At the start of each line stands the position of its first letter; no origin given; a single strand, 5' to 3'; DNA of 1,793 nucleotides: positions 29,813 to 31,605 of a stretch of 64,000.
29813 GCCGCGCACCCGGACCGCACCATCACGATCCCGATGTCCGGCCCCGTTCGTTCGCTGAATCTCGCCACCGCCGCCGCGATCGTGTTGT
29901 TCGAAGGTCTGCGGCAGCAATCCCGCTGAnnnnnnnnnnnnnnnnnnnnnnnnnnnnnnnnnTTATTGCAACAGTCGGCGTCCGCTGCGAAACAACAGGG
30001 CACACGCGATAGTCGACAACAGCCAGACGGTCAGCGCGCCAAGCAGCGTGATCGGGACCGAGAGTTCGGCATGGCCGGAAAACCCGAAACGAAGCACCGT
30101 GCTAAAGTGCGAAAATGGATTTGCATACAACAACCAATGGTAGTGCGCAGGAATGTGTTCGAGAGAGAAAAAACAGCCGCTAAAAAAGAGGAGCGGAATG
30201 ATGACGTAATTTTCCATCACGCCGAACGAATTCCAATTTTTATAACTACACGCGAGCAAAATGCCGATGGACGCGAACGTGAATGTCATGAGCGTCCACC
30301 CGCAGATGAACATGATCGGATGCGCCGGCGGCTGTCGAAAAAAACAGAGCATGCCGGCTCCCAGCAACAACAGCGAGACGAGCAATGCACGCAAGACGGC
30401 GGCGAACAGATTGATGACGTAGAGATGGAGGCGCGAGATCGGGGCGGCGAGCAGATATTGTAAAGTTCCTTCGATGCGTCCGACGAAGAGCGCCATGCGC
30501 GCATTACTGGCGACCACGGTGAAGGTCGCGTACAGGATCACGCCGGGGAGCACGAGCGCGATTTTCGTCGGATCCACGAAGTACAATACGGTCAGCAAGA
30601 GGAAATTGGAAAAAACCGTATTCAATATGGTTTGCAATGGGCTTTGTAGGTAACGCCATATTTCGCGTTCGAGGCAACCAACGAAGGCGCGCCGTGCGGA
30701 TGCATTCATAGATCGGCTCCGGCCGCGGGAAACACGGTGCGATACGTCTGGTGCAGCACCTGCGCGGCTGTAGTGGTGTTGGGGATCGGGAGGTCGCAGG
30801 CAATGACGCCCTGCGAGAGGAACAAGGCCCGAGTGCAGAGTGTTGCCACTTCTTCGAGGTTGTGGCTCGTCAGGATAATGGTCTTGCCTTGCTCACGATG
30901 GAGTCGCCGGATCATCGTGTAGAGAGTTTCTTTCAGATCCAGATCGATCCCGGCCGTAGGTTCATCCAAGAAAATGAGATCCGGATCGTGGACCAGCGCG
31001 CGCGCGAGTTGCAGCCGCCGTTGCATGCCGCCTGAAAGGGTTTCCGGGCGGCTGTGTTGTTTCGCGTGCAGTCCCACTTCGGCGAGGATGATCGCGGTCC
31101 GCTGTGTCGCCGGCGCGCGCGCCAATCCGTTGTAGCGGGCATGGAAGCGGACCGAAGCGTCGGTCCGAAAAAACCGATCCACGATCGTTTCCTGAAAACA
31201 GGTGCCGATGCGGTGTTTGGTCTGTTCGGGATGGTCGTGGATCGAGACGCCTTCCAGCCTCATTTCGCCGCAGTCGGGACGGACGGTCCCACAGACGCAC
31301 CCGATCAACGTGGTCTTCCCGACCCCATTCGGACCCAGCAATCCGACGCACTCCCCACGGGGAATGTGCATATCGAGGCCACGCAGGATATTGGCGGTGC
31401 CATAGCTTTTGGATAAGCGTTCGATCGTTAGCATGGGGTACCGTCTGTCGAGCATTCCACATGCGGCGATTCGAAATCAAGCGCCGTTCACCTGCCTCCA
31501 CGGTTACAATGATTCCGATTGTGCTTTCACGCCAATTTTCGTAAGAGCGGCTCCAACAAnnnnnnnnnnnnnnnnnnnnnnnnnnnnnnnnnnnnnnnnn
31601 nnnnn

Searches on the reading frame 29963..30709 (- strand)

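Call 13: search_protein_families(library=pfam, proteins=[window:29963-30709:-], max_evalue=0.001)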
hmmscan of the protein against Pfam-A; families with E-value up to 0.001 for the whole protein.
window:29963-30709:- (248 aa): 2 families
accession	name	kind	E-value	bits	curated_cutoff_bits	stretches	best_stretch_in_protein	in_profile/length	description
PF01061.29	ABC2_membrane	-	1.1e-18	68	26.9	1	9-208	3-208/211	ABC-2 type transporter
PF12698.13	ABC2_membrane_3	-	1.8e-05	24.5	31.6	1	49-228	159-339/347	ABC-2 family transporter protein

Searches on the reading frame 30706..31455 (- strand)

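Call 13: search_protein_families(library=pfam, proteins=[window:30706-31455:-], max_evalue=0.001)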
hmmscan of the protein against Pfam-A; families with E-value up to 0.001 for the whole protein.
window:30706-31455:- (249 aa): 4 families
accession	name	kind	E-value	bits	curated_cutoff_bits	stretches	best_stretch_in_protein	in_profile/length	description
PF00005.33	ABC_tran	-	7.5e-32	111.2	25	1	24-168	1-137/137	ABC transporter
PF13304.12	AAA_21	-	5e-13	50.2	27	1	138-203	236-303/304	AAA domain, putative AbiEii toxin, Type IV TA system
PF00004.35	AAA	-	6.1e-05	23.9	21.2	0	39-89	3-52/131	ATPase family associated with various cellular activities (AAA)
PF13191.12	AAA_16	-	0.0001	23.2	32.6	1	30-165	20-140/167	AAA ATPase domain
